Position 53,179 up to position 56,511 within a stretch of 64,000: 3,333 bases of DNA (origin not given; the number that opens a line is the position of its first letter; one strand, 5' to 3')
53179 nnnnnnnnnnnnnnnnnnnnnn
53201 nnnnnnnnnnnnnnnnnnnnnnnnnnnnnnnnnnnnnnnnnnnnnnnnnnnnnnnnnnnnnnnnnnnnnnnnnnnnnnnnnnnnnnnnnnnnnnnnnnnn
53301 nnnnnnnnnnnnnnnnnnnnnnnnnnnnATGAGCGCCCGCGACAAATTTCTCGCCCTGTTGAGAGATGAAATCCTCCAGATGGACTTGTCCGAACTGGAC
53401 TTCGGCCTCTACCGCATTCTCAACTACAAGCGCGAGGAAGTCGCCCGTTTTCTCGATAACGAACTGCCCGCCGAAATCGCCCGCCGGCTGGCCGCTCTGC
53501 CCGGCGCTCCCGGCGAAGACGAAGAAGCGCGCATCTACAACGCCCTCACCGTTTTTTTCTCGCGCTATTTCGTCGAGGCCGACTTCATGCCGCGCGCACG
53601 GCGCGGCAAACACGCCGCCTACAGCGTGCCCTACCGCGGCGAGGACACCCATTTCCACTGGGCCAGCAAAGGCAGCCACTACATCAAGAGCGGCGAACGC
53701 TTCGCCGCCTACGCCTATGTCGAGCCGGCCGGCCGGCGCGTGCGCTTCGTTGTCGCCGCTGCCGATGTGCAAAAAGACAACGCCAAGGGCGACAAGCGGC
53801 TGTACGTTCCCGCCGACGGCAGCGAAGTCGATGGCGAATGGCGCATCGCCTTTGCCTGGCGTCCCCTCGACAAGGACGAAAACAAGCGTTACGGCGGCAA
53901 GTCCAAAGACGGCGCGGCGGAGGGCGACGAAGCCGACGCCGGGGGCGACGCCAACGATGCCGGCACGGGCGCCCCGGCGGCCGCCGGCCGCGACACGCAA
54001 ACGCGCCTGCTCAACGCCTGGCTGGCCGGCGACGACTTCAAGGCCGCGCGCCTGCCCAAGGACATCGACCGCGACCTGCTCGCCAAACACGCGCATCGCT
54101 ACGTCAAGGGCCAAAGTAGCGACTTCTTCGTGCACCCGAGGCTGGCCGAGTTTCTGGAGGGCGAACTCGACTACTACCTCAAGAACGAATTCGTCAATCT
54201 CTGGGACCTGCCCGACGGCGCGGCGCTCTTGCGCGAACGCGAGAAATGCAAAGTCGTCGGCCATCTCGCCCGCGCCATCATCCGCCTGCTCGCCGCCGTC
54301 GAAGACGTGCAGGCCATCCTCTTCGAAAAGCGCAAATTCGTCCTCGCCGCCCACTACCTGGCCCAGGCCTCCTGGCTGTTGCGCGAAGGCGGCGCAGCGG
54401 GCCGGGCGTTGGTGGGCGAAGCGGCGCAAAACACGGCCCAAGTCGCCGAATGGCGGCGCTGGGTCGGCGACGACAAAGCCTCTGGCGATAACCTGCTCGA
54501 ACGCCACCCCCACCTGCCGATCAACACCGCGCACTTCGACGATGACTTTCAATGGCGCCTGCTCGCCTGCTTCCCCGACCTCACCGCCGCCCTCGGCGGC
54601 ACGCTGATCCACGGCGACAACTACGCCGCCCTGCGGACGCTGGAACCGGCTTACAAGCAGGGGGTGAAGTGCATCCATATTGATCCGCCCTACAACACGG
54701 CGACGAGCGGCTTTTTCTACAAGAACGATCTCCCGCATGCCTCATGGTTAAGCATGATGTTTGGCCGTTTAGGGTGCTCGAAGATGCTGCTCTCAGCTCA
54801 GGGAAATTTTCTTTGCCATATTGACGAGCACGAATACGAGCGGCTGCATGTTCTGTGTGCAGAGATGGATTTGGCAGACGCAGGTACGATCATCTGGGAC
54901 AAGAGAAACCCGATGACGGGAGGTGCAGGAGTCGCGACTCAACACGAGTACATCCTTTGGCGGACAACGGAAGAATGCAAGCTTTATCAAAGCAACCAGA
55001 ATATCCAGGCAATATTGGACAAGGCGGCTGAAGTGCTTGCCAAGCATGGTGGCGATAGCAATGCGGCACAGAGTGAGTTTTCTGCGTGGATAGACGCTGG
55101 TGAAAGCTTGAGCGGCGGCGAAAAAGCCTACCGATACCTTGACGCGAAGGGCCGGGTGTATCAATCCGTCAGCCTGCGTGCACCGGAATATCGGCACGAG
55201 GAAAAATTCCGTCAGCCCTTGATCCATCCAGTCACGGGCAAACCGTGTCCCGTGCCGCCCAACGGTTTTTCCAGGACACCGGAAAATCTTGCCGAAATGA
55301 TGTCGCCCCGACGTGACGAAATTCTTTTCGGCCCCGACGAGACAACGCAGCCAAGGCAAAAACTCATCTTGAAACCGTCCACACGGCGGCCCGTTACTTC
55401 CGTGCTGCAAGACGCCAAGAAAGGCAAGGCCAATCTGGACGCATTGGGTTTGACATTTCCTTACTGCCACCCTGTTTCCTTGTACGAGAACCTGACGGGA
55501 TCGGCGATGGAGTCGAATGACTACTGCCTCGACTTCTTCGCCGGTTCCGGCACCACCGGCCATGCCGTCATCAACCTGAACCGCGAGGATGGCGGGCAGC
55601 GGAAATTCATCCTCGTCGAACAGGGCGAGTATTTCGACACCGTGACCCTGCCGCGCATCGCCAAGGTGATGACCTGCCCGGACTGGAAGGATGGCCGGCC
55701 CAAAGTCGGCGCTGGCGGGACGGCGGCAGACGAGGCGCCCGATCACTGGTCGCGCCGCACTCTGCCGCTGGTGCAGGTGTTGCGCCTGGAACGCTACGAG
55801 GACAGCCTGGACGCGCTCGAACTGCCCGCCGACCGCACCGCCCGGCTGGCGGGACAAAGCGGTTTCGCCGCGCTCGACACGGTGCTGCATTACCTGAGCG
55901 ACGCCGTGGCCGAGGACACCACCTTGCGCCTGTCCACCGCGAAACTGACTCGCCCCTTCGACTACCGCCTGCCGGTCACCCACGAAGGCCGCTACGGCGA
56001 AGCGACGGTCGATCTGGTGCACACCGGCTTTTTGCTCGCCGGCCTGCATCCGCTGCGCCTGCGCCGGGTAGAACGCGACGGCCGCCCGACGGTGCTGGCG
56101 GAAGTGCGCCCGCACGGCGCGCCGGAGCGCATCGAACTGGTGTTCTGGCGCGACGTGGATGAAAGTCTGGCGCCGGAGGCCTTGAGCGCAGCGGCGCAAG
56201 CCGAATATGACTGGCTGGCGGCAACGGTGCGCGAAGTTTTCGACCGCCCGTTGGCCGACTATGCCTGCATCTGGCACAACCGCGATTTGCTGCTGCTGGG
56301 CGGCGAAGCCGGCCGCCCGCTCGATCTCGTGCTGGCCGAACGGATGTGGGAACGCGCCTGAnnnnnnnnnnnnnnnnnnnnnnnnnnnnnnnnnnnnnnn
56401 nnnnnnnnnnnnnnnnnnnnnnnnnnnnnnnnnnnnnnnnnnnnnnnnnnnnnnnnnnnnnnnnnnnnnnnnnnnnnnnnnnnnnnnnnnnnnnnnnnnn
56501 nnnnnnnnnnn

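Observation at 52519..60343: PIN toxin-antitoxin plus type III-like R-M cassette inside the SAH-riboswitch ahcY-tlyA-metF operon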

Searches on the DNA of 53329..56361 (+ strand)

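Call 56: search_rna_families(sources=[L082, L085, L138, L139, L141, L143, L019], threshold=gathering)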
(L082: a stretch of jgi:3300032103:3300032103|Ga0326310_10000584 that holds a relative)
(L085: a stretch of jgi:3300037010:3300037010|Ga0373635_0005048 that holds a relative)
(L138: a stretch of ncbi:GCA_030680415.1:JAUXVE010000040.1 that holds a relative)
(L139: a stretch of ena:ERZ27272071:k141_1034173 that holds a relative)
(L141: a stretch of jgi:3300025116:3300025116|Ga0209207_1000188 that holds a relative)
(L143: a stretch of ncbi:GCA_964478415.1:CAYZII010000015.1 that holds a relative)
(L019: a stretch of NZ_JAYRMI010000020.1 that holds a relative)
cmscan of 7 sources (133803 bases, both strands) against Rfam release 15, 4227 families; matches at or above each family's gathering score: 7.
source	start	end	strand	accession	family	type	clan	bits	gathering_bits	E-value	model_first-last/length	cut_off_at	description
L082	7655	7741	+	RF01057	SAH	Cis-reg; riboswitch;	-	69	37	2.6e-10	1-78/78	no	SAH (S-adenosyl-L-homocysteine) riboswitch aptamer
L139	4193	4268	+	RF01057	SAH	Cis-reg; riboswitch;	-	59.6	37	3.8e-08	1-78/78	no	SAH (S-adenosyl-L-homocysteine) riboswitch aptamer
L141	8046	8111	+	RF01057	SAH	Cis-reg; riboswitch;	-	57.2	37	1.4e-07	1-78/78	no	SAH (S-adenosyl-L-homocysteine) riboswitch aptamer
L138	7103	7225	+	RF01057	SAH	Cis-reg; riboswitch;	-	56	37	2.6e-07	1-78/78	no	SAH (S-adenosyl-L-homocysteine) riboswitch aptamer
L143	8014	8094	+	RF01057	SAH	Cis-reg; riboswitch;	-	52.2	37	1.9e-06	1-78/78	no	SAH (S-adenosyl-L-homocysteine) riboswitch aptamer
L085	3628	3741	+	RF01057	SAH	Cis-reg; riboswitch;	-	49.9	37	6.6e-06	1-78/78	no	SAH (S-adenosyl-L-homocysteine) riboswitch aptamer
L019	9767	9873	+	RF01057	SAH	Cis-reg; riboswitch;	-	47.2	37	2.9e-05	1-78/78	no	SAH (S-adenosyl-L-homocysteine) riboswitch aptamer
